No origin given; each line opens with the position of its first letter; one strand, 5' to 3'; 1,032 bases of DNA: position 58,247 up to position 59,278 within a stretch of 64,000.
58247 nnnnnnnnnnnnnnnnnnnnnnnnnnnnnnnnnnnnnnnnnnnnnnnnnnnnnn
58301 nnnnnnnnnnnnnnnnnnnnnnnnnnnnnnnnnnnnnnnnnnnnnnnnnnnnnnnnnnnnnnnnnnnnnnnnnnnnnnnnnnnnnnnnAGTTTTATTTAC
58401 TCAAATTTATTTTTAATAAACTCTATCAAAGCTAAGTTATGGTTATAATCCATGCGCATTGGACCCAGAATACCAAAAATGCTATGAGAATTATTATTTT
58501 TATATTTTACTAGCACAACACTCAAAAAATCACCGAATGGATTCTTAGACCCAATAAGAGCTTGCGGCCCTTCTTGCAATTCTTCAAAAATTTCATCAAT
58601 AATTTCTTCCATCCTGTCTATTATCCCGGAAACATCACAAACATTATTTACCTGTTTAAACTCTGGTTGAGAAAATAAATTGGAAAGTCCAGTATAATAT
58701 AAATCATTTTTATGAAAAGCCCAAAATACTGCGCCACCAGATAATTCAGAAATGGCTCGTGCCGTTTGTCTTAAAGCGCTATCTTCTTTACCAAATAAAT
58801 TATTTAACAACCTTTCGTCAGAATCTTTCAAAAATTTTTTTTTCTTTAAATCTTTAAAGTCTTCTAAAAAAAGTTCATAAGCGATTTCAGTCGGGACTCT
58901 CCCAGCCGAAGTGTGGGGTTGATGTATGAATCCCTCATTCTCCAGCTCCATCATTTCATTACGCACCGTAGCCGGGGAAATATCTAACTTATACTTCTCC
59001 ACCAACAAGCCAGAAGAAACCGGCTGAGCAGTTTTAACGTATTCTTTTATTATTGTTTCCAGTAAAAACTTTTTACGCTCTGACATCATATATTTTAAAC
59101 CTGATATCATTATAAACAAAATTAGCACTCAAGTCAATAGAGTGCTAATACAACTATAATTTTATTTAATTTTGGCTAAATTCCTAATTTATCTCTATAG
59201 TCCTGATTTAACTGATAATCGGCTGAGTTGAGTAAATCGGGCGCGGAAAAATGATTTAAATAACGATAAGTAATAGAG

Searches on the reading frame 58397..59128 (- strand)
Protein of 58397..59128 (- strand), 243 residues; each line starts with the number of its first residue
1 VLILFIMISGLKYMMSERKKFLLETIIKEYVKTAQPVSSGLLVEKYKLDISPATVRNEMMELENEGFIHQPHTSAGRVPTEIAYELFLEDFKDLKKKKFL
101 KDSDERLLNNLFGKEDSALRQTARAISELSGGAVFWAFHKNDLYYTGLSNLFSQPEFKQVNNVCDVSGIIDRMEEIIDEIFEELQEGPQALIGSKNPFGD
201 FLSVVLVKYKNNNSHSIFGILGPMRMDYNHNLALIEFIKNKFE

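Call 86: search_protein_families(library=pfam, proteins=[window:58397-59128:-], max_evalue=0.00001)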
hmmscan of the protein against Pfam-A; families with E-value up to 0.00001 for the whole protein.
window:58397-59128:- (243 aa): 1 family
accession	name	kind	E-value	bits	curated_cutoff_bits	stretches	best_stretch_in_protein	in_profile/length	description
PF01628.27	HrcA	-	3e-15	57.2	22.2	1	100-229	87-212/215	HrcA protein C terminal domain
